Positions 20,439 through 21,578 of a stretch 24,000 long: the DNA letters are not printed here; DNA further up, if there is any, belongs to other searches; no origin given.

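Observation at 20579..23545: Orphan nitrogenase-like H-D-K operon with short, P-cluster-type D/K subunits, separate from the F430 (cfb) genes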

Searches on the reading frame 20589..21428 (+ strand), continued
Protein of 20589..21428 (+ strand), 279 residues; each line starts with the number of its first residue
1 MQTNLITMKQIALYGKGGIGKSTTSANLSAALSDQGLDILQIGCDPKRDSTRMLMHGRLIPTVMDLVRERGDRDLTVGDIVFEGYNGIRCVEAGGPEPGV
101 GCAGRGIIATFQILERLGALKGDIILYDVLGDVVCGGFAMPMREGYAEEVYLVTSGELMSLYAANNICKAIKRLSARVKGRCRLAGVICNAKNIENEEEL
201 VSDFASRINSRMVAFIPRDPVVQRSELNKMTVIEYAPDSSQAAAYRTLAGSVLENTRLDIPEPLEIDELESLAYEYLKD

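Call 48: find_homologous_proteins(query=window:20610-21428:+, max_evalue=1e-40)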
Query window:20610-21428:+ (272 aa): 7999 proteins with E <= 1e-40 among 8000 candidates; the best 120 are listed.
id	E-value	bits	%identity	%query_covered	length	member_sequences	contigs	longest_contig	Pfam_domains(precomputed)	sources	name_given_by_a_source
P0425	1.2e-174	597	100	100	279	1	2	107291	PF00142.25,PF10609.16,PF01656.30,PF13614.13,PF02374.22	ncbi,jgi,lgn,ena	-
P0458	2.5e-166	570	95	100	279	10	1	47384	PF00142.25,PF10609.16,PF01656.30,PF13614.13,PF02374.22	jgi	jgi:nitrogenase iron protein NifH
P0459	4.2e-150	516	87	99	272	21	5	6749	PF00142.25,PF10609.16,PF01656.30,PF13614.13,PF02374.22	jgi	jgi:nitrogenase iron protein NifH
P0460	9.2e-147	506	84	100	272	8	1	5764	PF00142.25,PF10609.16,PF01656.30,PF13614.13,PF02374.22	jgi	jgi:nitrogenase iron protein NifH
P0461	1.5e-146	505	83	100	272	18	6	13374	PF00142.25,PF10609.16,PF01656.30,PF13614.13,PF06564.19,PF02374.22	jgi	jgi:nitrogenase iron protein NifH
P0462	2.8e-146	504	82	100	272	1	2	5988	PF00142.25,PF10609.16,PF01656.30,PF13614.13,PF02374.22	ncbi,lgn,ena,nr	ncbi:MAG: Ni-sirohydrochlorin a,c-diamide reductive cyclase ATP-dependent reductase subunit [Methano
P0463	5.6e-146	503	82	100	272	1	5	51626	PF00142.25,PF10609.16,PF01656.30,PF13614.13,PF02374.22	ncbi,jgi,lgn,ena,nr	ncbi:MAG TPA: Ni-sirohydrochlorin a,c-diamide reductive cyclase ATP-dependent reductase subunit [Met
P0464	7.4e-146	503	82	100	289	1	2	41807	PF00142.25,PF10609.16,PF01656.30,PF13614.13,PF02374.22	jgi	jgi:nitrogenase iron protein NifH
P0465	1.1e-145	502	82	100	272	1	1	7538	PF00142.25,PF10609.16,PF01656.30,PF13614.13,PF02374.22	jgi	-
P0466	1.3e-145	502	82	100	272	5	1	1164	PF00142.25,PF10609.16,PF01656.30,PF13614.13,PF02374.22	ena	-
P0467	1.4e-145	502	82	100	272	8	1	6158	PF00142.25,PF10609.16,PF01656.30,PF13614.13,PF02374.22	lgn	-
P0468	1.0e-143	496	79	100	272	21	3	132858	PF00142.25,PF01656.30,PF13614.13,PF02374.22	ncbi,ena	-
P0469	2.2e-143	494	79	100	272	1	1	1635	PF00142.25,PF01656.30,PF13614.13,PF02374.22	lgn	-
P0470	4.1e-143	494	79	100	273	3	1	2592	PF00142.25,PF10609.16,PF01656.30,PF13614.13,PF02374.22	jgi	-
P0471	2.8e-142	491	78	100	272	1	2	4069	PF00142.25,PF01656.30,PF13614.13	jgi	jgi:nitrogenase iron protein NifH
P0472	2.8e-142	491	78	100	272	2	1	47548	PF00142.25,PF01656.30,PF13614.13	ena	-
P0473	3.0e-142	491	78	100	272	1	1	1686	PF00142.25,PF01656.30,PF13614.13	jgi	jgi:nitrogenase iron protein NifH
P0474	5.8e-142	490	79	100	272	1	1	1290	PF00142.25,PF01656.30,PF13614.13,PF02374.22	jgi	-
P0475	6.1e-142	490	81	99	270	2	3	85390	PF00142.25,PF10609.16,PF01656.30,PF13614.13,PF02374.22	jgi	jgi:nitrogenase iron protein NifH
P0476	6.2e-142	490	80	99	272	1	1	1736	PF00142.25,PF10609.16,PF01656.30,PF13614.13,PF06564.19,PF02374.22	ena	-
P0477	6.3e-142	490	80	100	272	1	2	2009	PF00142.25,PF10609.16,PF01656.30,PF13614.13,PF02374.22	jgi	jgi:nitrogenase iron protein NifH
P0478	8.2e-142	489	78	100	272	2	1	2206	PF00142.25,PF01656.30,PF13614.13,PF02374.22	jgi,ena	-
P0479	8.6e-142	489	80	99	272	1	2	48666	PF00142.25,PF10609.16,PF01656.30,PF13614.13,PF06564.19,PF02374.22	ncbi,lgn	-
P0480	1.0e-141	489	80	99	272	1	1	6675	PF00142.25,PF10609.16,PF01656.30,PF13614.13,PF06564.19,PF02374.22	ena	-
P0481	1.1e-141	489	80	100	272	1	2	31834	PF00142.25,PF10609.16,PF01656.30,PF13614.13,PF02374.22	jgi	jgi:nitrogenase iron protein NifH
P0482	1.2e-141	489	80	99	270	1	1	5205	PF00142.25,PF10609.16,PF01656.30,PF13614.13,PF02374.22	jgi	jgi:nitrogenase iron protein NifH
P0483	1.5e-141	488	79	100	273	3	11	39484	PF00142.25,PF10609.16,PF01656.30,PF13614.13,PF02374.22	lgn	-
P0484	2.3e-141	488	80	99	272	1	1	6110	PF00142.25,PF10609.16,PF01656.30,PF13614.13,PF02374.22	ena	-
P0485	2.5e-141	488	80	99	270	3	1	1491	PF00142.25,PF10609.16,PF01656.30,PF13614.13,PF02374.22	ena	-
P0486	2.6e-141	488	81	99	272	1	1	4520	PF00142.25,PF10609.16,PF01656.30,PF13614.13,PF02374.22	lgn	-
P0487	2.6e-141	488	80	99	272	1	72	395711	PF00142.25,PF10609.16,PF01656.30,PF13614.13,PF06564.19,PF02374.22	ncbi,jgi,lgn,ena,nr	ncbi:MAG TPA: Ni-sirohydrochlorin a,c-diamide reductive cyclase ATP-dependent reductase subunit [Met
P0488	3.1e-141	487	78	100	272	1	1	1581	PF00142.25,PF01656.30,PF13614.13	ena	-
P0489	3.7e-141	487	81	100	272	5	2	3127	PF00142.25,PF01656.30,PF13614.13,PF02374.22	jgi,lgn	-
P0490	4.0e-141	487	79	100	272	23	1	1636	PF00142.25,PF10609.16,PF01656.30,PF13614.13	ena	-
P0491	4.7e-141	487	78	100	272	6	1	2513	PF00142.25,PF01656.30,PF13614.13,PF02374.22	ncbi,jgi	jgi:nitrogenase iron protein NifH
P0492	4.9e-141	487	80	99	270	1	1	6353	PF00142.25,PF10609.16,PF01656.30,PF13614.13,PF02374.22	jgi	jgi:nitrogenase iron protein NifH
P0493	5.6e-141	487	80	99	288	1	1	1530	PF00142.25,PF10609.16,PF01656.30,PF13614.13,PF02374.22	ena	-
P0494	5.8e-141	486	80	99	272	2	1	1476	PF00142.25,PF10609.16,PF01656.30,PF13614.13,PF02374.22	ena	-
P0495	6.2e-141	486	80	99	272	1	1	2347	PF00142.25,PF10609.16,PF01656.30,PF13614.13,PF06564.19,PF02374.22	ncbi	-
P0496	6.4e-141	486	80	99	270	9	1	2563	PF00142.25,PF10609.16,PF01656.30,PF13614.13,PF02374.22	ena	-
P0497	6.4e-141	486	80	99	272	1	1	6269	PF00142.25,PF10609.16,PF01656.30,PF13614.13,PF06564.19,PF02374.22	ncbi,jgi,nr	ncbi:MAG TPA: Ni-sirohydrochlorin a,c-diamide reductive cyclase ATP-dependent reductase subunit [Met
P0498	6.9e-141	486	80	99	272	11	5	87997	PF00142.25,PF10609.16,PF01656.30,PF13614.13,PF02374.22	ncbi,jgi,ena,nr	ncbi:MAG TPA: Ni-sirohydrochlorin a,c-diamide reductive cyclase ATP-dependent reductase subunit [Met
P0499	7.5e-141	486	80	99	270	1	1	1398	PF00142.25,PF10609.16,PF01656.30,PF13614.13,PF02374.22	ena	-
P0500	8.9e-141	486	78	100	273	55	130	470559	PF00142.25,PF10609.16,PF01656.30,PF13614.13,PF02374.22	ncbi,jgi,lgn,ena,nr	ncbi:MAG: Ni-sirohydrochlorin a,c-diamide reductive cyclase ATP-dependent reductase subunit [Burkhol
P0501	9.6e-141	486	80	99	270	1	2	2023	PF00142.25,PF10609.16,PF01656.30,PF13614.13,PF02374.22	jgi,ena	-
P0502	1.0e-140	486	80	99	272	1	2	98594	PF00142.25,PF10609.16,PF01656.30,PF13614.13,PF02374.22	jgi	jgi:nitrogenase iron protein NifH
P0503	1.3e-140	485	80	99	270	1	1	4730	PF00142.25,PF10609.16,PF01656.30,PF13614.13,PF02374.22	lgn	-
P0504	1.4e-140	485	79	100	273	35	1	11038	PF00142.25,PF10609.16,PF01656.30,PF13614.13,PF02374.22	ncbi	-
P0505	2.4e-140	484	79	100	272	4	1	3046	PF00142.25,PF10609.16,PF01656.30,PF13614.13,PF02374.22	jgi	jgi:nitrogenase iron protein NifH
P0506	2.5e-140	484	81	99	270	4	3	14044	PF00142.25,PF10609.16,PF01656.30,PF13614.13,PF02374.22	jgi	-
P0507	2.8e-140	484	80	99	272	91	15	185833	PF00142.25,PF01656.30,PF13614.13,PF02374.22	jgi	jgi:nitrogenase iron protein NifH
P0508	3.1e-140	484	79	100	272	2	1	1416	PF00142.25,PF10609.16,PF01656.30,PF13614.13,PF02374.22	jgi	jgi:nitrogenase iron protein NifH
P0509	3.4e-140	484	80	99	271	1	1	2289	PF00142.25,PF10609.16,PF01656.30,PF13614.13,PF02374.22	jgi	-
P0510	3.5e-140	484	80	99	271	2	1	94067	PF00142.25,PF10609.16,PF01656.30,PF13614.13,PF02374.22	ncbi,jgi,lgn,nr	ncbi:MAG: Ni-sirohydrochlorin a,c-diamide reductive cyclase ATP-dependent reductase subunit [Methano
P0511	1.3e-139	482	80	99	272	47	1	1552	PF00142.25,PF10609.16,PF01656.30,PF13614.13,PF02374.22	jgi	jgi:nitrogenase iron protein NifH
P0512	1.3e-139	482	80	99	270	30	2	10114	PF00142.25,PF10609.16,PF01656.30,PF13614.13,PF02374.22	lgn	-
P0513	1.9e-139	482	80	99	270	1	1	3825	PF00142.25,PF10609.16,PF01656.30,PF13614.13,PF02374.22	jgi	jgi:nitrogenase iron protein NifH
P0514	2.3e-139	481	80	99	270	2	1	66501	PF00142.25,PF10609.16,PF01656.30,PF13614.13,PF02374.22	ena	-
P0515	2.8e-139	481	80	99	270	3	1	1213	PF00142.25,PF10609.16,PF01656.30,PF13614.13,PF02374.22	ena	-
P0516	2.9e-139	481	79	99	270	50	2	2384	PF00142.25,PF10609.16,PF01656.30,PF13614.13,PF02374.22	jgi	jgi:nitrogenase iron protein NifH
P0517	3.9e-139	480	79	100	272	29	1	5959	PF00142.25,PF01656.30,PF13614.13,PF02374.22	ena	-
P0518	4.6e-139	480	80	99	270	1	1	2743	PF00142.25,PF10609.16,PF01656.30,PF13614.13,PF02374.22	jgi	jgi:nitrogenase iron protein NifH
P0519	5.1e-139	480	77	100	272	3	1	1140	PF00142.25,PF10609.16,PF01656.30,PF13614.13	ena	-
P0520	6.4e-139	480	79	99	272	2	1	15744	PF00142.25,PF10609.16,PF01656.30,PF13614.13,PF02374.22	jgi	jgi:nitrogenase iron protein NifH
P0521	8.0e-139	479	80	99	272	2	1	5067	PF00142.25,PF10609.16,PF01656.30,PF13614.13,PF02374.22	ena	-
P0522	8.2e-139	479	77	99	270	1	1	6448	PF00142.25,PF10609.16,PF01656.30,PF13614.13,PF02374.22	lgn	-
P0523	8.8e-139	479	80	99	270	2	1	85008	PF00142.25,PF10609.16,PF01656.30,PF13614.13,PF02374.22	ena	-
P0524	8.8e-139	479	79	99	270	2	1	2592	PF00142.25,PF10609.16,PF01656.30,PF13614.13,PF02374.22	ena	-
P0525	9.3e-139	479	80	99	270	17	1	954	PF00142.25,PF10609.16,PF01656.30,PF13614.13,PF02374.22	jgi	jgi:nitrogenase iron protein NifH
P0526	1.0e-138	479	79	99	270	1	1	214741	PF00142.25,PF10609.16,PF01656.30,PF13614.13,PF02374.22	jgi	jgi:nitrogenase iron protein NifH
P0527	1.1e-138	479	80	99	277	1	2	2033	PF00142.25,PF10609.16,PF01656.30,PF13614.13,PF02374.22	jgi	-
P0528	1.3e-138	479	79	99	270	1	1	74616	PF00142.25,PF10609.16,PF01656.30,PF13614.13,PF02374.22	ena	-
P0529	1.4e-138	479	78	100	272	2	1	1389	PF00142.25,PF10609.16,PF01656.30,PF13614.13,PF02374.22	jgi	jgi:nitrogenase iron protein NifH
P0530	1.6e-138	479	79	99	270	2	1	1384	PF00142.25,PF10609.16,PF01656.30,PF13614.13,PF02374.22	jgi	-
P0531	1.8e-138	478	78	100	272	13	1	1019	PF00142.25,PF10609.16,PF01656.30,PF13614.13,PF02374.22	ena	-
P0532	1.9e-138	478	79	99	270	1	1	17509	PF00142.25,PF10609.16,PF01656.30,PF13614.13,PF02374.22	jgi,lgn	jgi:nitrogenase iron protein NifH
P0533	2.6e-138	478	78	99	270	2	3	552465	PF00142.25,PF10609.16,PF01656.30,PF13614.13,PF02374.22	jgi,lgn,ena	jgi:nitrogenase iron protein NifH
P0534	2.8e-138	478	78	100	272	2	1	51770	PF00142.25,PF10609.16,PF01656.30,PF13614.13,PF02374.22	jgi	jgi:nitrogenase iron protein NifH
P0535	3.3e-138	477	80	99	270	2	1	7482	PF00142.25,PF10609.16,PF01656.30,PF13614.13,PF02374.22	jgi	jgi:nitrogenase iron protein NifH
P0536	3.3e-138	477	79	99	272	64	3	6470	PF00142.25,PF10609.16,PF01656.30,PF13614.13,PF02374.22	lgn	-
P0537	3.3e-138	477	79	99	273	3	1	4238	PF00142.25,PF10609.16,PF01656.30,PF13614.13,PF02374.22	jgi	-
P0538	4.0e-138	477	80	99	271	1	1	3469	PF00142.25,PF10609.16,PF01656.30,PF13614.13,PF02374.22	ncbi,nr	ncbi:MAG: Ni-sirohydrochlorin a,c-diamide reductive cyclase ATP-dependent reductase subunit [Methano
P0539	4.7e-138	477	79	99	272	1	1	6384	PF00142.25,PF01656.30,PF13614.13,PF02374.22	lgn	-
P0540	5.5e-138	477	78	100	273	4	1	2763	PF00142.25,PF01656.30,PF13614.13,PF02374.22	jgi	jgi:nitrogenase iron protein NifH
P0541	5.8e-138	477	79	99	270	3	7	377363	PF00142.25,PF10609.16,PF01656.30,PF13614.13,PF02374.22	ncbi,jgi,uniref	ncbi:Ni-sirohydrochlorin a,c-diamide reductive cyclase ATP-dependent reductase subunit [Methanoregul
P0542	7.0e-138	476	80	99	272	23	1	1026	PF00142.25,PF10609.16,PF01656.30,PF13614.13,PF02374.22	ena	-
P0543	9.3e-138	476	78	99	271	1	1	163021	PF00142.25,PF10609.16,PF01656.30,PF13614.13,PF02374.22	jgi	-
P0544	9.4e-138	476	79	99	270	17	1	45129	PF00142.25,PF10609.16,PF01656.30,PF13614.13,PF02374.22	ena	-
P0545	9.9e-138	476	79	99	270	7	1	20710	PF00142.25,PF10609.16,PF01656.30,PF13614.13,PF02374.22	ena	-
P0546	1.1e-137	476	79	99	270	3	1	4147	PF00142.25,PF10609.16,PF01656.30,PF13614.13,PF02374.22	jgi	jgi:nitrogenase iron protein NifH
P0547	1.3e-137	476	80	99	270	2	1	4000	PF00142.25,PF10609.16,PF01656.30,PF13614.13,PF02374.22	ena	-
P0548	1.3e-137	476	78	99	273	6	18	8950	PF00142.25,PF10609.16,PF01656.30,PF13614.13,PF02374.22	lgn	-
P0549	1.4e-137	475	79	99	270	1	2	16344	PF00142.25,PF10609.16,PF01656.30,PF13614.13,PF02374.22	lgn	-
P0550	1.7e-137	475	79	99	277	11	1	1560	PF00142.25,PF10609.16,PF01656.30,PF13614.13,PF02374.22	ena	-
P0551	1.7e-137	475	79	99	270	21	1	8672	PF00142.25,PF10609.16,PF01656.30,PF13614.13,PF02374.22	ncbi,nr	ncbi:MAG: Ni-sirohydrochlorin a,c-diamide reductive cyclase ATP-dependent reductase subunit [Methano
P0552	1.9e-137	475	78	99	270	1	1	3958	PF00142.25,PF10609.16,PF01656.30,PF13614.13,PF02374.22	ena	-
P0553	2.0e-137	475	79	99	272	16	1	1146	PF00142.25,PF01656.30,PF13614.13,PF02374.22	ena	-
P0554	2.0e-137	475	77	99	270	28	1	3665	PF00142.25,PF10609.16,PF01656.30,PF13614.13,PF06564.19,PF02374.22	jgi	jgi:nitrogenase iron protein NifH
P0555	2.2e-137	475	78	99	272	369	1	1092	PF00142.25,PF10609.16,PF01656.30,PF13614.13,PF02374.22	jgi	jgi:nitrogenase iron protein NifH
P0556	2.3e-137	475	78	99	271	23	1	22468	PF00142.25,PF10609.16,PF01656.30,PF13614.13,PF02374.22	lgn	-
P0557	2.8e-137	474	79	99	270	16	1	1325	PF00142.25,PF10609.16,PF01656.30,PF13614.13,PF02374.22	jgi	-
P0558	4.2e-137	474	77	99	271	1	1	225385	PF00142.25,PF10609.16,PF01656.30,PF13614.13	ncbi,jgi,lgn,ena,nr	ncbi:MAG: Ni-sirohydrochlorin a,c-diamide reductive cyclase ATP-dependent reductase subunit [Methano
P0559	4.4e-137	474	78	99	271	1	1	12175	PF00142.25,PF01656.30,PF13614.13,PF02374.22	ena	-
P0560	4.4e-137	474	78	99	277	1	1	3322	PF00142.25,PF10609.16,PF01656.30,PF13614.13,PF02374.22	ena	-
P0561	4.5e-137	474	78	99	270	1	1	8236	PF00142.25,PF10609.16,PF01656.30,PF13614.13,PF02374.22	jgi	jgi:nitrogenase iron protein NifH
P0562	5.0e-137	474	77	99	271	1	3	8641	PF00142.25,PF10609.16,PF01656.30,PF13614.13,PF02374.22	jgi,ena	-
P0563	6.7e-137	473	77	99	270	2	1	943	PF00142.25,PF10609.16,PF01656.30,PF13614.13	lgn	-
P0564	7.3e-137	473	78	99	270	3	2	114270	PF00142.25,PF10609.16,PF01656.30,PF13614.13,PF02374.22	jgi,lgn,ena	-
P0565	7.4e-137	473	80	99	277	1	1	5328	PF00142.25,PF10609.16,PF01656.30,PF13614.13,PF02374.22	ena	-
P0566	9.1e-137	473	79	99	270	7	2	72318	PF00142.25,PF10609.16,PF01656.30,PF13614.13,PF02374.22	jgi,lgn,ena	-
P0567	9.8e-137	473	78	99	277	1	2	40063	PF00142.25,PF10609.16,PF01656.30,PF13614.13,PF02374.22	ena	-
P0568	9.8e-137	473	78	99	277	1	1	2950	PF00142.25,PF10609.16,PF01656.30,PF13614.13,PF02374.22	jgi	-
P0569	1.0e-136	473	79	99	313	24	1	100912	PF00142.25,PF10609.16,PF01656.30,PF13614.13,PF02374.22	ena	-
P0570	1.4e-136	472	78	99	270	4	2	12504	PF00142.25,PF10609.16,PF01656.30,PF13614.13,PF02374.22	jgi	jgi:nitrogenase iron protein NifH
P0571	1.5e-136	472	79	99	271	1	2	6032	PF00142.25,PF10609.16,PF01656.30,PF13614.13,PF06564.19,PF02374.22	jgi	jgi:nitrogenase iron protein NifH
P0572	1.7e-136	472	79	99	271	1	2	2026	PF00142.25,PF10609.16,PF01656.30,PF13614.13,PF06564.19,PF02374.22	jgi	jgi:nitrogenase iron protein NifH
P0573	2.0e-136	472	78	99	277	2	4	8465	PF00142.25,PF10609.16,PF01656.30,PF13614.13,PF02374.22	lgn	-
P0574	2.1e-136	472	79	99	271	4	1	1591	PF00142.25,PF10609.16,PF01656.30,PF13614.13,PF02374.22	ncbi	-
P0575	2.1e-136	472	79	99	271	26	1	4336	PF00142.25,PF10609.16,PF01656.30,PF13614.13,PF06564.19,PF02374.22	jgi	jgi:nitrogenase iron protein NifH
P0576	2.3e-136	471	78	99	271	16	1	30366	PF00142.25,PF10609.16,PF01656.30,PF13614.13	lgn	-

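Call 76: search_protein_families(library=ncbifam, proteins=[L006:7986-8825:+, L066:3474-4337:+, L072:7941-8789:+, L081:7995-8753:+], max_evalue=1e-80)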
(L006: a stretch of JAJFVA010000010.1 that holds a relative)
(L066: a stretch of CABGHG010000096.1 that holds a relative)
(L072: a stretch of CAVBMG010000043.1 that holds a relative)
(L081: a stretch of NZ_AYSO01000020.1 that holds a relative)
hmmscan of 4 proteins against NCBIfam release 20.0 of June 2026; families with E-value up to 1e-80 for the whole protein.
L006:7986-8825:+ (279 aa): 4 families
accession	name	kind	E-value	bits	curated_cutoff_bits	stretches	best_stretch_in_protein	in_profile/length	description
NF033200.1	F430_CfbC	exception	4.6e-124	412.9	402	1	9-273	1-259/260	Ni-sirohydrochlorin a,c-diamide reductive cyclase ATP-dependent reductase subunit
TIGR01287.1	nifH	equivalog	2.9e-117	390.9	394.35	1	9-276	1-268/275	nitrogenase iron protein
NF009702.0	PRK13231.1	equivalog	5e-100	334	427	1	8-277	2-263/264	nitrogenase reductase-like protein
NF009701.0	PRK13230.1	subfamily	1.2e-95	319.9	350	1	8-272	1-277/291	nitrogenase reductase-like protein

L066:3474-4337:+ (287 aa): 4 families
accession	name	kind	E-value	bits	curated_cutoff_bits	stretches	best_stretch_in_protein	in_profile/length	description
TIGR01287.1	nifH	equivalog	3.3e-118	394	394.35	1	9-283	1-269/275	nitrogenase iron protein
NF033200.1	F430_CfbC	exception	5.4e-116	386.5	402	1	9-279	1-259/260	Ni-sirohydrochlorin a,c-diamide reductive cyclase ATP-dependent reductase subunit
NF009701.0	PRK13230.1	subfamily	3.8e-102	341.2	350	1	8-280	1-279/291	nitrogenase reductase-like protein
NF009702.0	PRK13231.1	equivalog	1.1e-98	329.6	427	1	9-282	3-262/264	nitrogenase reductase-like protein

L072:7941-8789:+ (282 aa): 4 families
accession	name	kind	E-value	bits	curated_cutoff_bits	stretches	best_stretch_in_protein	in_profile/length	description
NF033200.1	F430_CfbC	exception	3.6e-105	351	402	1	23-271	2-243/260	Ni-sirohydrochlorin a,c-diamide reductive cyclase ATP-dependent reductase subunit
TIGR01287.1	nifH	equivalog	2.2e-104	348.6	394.35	1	23-270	2-248/275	nitrogenase iron protein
NF009701.0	PRK13230.1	subfamily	1.4e-92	309.9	350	1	21-270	1-261/291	nitrogenase reductase-like protein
NF009702.0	PRK13231.1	equivalog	4.6e-90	301.4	427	1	21-268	2-240/264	nitrogenase reductase-like protein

L081:7995-8753:+ (252 aa): 4 families
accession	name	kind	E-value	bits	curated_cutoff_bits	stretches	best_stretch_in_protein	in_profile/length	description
TIGR01287.1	nifH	equivalog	7.5e-110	366.5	394.35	1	6-251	1-246/275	nitrogenase iron protein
NF033200.1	F430_CfbC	exception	1.9e-109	365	402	1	6-251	1-240/260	Ni-sirohydrochlorin a,c-diamide reductive cyclase ATP-dependent reductase subunit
NF009701.0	PRK13230.1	subfamily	2e-98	329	350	1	5-251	1-259/291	nitrogenase reductase-like protein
NF009702.0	PRK13231.1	equivalog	9.5e-96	320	427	1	5-251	2-240/264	nitrogenase reductase-like protein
